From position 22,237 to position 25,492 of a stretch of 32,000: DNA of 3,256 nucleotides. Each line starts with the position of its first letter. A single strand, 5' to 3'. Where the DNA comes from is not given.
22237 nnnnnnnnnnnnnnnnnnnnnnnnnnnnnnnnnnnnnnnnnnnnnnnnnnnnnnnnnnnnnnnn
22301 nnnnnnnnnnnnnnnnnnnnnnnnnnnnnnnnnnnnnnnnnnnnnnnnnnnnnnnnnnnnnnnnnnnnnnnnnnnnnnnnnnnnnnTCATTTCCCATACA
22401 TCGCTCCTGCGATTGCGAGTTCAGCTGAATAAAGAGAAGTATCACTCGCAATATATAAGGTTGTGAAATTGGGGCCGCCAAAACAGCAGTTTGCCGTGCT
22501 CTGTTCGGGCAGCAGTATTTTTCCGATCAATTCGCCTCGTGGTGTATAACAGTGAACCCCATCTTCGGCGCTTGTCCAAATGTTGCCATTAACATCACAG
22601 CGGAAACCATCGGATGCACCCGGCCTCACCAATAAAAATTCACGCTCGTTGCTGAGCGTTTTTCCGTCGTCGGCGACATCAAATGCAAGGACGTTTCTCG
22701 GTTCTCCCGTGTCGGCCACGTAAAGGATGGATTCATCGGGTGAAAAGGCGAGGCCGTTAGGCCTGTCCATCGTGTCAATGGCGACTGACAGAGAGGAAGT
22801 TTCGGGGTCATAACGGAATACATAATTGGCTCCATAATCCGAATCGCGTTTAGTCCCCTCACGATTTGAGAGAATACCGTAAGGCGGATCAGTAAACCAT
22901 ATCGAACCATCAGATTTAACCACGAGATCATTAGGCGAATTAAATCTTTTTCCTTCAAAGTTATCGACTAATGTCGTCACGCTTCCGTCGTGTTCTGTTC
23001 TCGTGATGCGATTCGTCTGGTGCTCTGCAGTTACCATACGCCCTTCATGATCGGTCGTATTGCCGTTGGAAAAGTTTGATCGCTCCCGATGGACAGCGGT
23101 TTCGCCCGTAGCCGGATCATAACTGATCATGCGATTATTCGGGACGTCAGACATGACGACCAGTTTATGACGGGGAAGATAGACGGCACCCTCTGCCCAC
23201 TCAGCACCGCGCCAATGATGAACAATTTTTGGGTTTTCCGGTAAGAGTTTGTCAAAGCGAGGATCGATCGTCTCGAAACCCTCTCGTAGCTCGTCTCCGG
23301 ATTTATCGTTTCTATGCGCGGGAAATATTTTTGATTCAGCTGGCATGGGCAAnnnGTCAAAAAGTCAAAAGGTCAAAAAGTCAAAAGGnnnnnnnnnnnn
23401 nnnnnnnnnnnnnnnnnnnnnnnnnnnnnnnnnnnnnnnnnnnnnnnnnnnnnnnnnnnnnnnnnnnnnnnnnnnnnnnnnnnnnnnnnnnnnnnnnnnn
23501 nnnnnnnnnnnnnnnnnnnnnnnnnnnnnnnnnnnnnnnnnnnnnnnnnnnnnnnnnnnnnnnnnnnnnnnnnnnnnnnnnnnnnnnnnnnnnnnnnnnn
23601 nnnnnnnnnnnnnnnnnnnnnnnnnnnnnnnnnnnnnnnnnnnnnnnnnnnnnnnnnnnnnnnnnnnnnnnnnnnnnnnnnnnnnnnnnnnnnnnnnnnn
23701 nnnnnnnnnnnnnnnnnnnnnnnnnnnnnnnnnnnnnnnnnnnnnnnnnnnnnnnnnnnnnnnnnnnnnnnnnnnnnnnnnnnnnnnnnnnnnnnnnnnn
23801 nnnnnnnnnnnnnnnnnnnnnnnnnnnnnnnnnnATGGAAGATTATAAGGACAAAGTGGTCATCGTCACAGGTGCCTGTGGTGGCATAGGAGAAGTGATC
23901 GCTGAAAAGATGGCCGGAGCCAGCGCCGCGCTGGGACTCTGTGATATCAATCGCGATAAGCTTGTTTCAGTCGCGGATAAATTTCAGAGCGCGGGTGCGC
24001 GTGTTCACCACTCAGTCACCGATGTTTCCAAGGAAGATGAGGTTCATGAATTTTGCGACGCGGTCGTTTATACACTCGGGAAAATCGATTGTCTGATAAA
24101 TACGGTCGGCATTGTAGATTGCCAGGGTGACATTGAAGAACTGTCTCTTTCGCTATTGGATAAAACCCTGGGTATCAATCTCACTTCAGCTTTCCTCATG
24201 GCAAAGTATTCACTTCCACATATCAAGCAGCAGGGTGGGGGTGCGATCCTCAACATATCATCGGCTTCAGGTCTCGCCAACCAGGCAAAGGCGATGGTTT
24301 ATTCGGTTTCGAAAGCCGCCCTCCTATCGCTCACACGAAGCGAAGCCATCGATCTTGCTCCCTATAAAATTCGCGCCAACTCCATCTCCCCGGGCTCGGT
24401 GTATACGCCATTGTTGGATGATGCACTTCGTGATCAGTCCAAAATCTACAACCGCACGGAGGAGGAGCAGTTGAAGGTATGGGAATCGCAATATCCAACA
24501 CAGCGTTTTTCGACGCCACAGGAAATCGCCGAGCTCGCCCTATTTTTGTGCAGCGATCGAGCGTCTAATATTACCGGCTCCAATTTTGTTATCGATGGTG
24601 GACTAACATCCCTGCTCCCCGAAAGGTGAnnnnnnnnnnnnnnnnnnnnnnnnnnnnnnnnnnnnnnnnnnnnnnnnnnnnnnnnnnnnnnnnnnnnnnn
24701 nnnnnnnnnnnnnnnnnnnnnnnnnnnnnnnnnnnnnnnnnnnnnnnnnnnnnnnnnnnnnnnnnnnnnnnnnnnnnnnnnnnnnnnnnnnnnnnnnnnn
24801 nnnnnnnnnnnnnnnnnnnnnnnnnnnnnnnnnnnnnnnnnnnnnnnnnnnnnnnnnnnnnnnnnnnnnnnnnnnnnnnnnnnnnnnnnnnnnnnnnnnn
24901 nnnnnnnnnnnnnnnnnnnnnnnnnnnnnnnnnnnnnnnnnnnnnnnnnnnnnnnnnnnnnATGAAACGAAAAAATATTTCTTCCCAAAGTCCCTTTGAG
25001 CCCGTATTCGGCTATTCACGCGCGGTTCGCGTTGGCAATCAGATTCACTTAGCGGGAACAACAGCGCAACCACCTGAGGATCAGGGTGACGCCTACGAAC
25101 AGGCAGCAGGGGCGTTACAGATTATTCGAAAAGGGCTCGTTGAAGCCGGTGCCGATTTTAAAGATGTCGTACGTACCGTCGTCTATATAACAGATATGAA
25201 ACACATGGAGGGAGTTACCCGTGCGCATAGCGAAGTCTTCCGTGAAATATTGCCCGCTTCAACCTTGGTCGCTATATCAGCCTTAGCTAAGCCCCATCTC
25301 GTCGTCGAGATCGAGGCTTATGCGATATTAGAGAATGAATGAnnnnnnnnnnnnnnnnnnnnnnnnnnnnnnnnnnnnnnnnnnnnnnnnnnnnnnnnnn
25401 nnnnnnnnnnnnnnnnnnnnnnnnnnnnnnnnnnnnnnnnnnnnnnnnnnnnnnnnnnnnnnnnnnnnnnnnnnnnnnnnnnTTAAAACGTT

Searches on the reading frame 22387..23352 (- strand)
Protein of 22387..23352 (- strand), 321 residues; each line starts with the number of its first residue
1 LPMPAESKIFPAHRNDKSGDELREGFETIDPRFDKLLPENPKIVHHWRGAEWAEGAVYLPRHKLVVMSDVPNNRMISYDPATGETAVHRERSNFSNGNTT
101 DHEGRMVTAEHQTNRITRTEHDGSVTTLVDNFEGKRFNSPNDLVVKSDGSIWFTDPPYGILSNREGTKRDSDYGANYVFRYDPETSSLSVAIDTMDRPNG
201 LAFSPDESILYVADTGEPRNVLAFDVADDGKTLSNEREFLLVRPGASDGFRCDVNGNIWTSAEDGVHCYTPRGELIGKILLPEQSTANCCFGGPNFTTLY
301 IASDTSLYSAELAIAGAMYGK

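Call 9: search_protein_families(library=pfam, proteins=[window:22387-23352:-])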
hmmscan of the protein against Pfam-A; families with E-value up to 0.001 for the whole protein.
window:22387-23352:- (321 aa): 3 families
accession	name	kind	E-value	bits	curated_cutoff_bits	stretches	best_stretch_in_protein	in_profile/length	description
PF08450.18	SGL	-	3.6e-52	177.8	26.3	1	52-303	1-244/246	SMP-30/Gluconolactonase/LRE-like region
PF03088.22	Str_synth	-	1.7e-08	34.9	25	0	178-216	39-77/89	Strictosidine synthase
PF24684.1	Vgb_lyase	-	0.00042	19.6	50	0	102-154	106-155/290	Virginiamycin B lyase family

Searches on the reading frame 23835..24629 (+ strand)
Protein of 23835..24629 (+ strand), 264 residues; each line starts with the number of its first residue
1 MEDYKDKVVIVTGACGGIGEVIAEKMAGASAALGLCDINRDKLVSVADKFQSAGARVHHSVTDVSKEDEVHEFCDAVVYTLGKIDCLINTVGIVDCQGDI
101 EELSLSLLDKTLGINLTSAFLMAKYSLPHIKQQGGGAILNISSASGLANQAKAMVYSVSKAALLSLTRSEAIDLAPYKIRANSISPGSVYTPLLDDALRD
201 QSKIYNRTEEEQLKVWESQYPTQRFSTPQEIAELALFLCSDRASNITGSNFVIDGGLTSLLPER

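Call 9: search_protein_families(library=pfam, proteins=[window:23835-24629:+])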
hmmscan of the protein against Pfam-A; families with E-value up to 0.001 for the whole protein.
window:23835-24629:+ (264 aa): 4 families
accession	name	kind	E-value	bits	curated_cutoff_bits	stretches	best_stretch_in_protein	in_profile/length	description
PF13561.12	adh_short_C2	-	2.6e-58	197.8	27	1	13-258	1-236/236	Enoyl-(Acyl carrier protein) reductase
PF00106.31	adh_short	-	4.8e-47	160.4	26.6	1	7-198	1-191/195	short chain dehydrogenase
PF23441.1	SDR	-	2.4e-10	40.7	27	1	7-257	8-255/258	SDR-like rossmann domain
PF08659.16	KR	-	9.3e-08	32.6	22.6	1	9-166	3-159/180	KR domain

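Call 10: find_encoding_contigs(protein=window:23835-24629:+, flank=10000, max_places=6)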
Protein window:23835-24629:+ (264 aa): 3 contigs read that carry it; 2 places shown.
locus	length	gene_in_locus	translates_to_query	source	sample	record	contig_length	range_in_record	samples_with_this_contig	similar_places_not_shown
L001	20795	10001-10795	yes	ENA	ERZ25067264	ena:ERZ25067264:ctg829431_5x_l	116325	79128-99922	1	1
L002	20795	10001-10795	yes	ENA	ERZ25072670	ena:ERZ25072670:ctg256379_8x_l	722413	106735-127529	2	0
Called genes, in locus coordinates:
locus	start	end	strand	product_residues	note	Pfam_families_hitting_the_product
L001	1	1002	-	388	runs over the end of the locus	PF00487:FA_desaturase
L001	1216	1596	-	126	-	PF00903:Glyoxalase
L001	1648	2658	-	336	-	PF08240:ADH_N, PF00107:ADH_zinc_N, PF13602:ADH_zinc_N_2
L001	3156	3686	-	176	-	-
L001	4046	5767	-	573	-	PF02776:TPP_enzyme_N, PF00205:TPP_enzyme_M, PF02775:TPP_enzyme_C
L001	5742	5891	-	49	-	-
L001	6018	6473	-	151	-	PF01243:PNPOx_N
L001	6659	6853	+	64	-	-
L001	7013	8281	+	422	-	PF00890:FAD_binding_2 (faint), PF01266:DAO, PF01494:FAD_binding_3 (faint), PF03486:HI0933_like (faint), PF07992:Pyr_redox_2 (faint), PF13450:NAD_binding_8 (weak), PF13738:Pyr_redox_3 (faint)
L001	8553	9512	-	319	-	PF08450:SGL, PF03088:Str_synth (faint)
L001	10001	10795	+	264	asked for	PF00106:adh_short, PF08659:KR, PF23441:SDR, PF13561:adh_short_C2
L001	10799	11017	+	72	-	-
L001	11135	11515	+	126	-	PF01042:Ribonuc_L-PSP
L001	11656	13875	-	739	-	PF19081:Ig_7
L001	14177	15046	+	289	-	PF05721:PhyH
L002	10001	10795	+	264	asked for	PF00106:adh_short, PF08659:KR, PF23441:SDR, PF13561:adh_short_C2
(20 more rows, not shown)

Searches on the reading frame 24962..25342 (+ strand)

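Call 9: search_protein_families(library=pfam, proteins=[window:24962-25342:+])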
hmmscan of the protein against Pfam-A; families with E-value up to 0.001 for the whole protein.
window:24962-25342:+ (126 aa): 1 family
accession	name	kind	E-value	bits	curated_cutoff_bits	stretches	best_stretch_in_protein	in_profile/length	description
PF01042.26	Ribonuc_L-PSP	-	4.1e-24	85.3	27.3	1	13-122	6-120/121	Endoribonuclease L-PSP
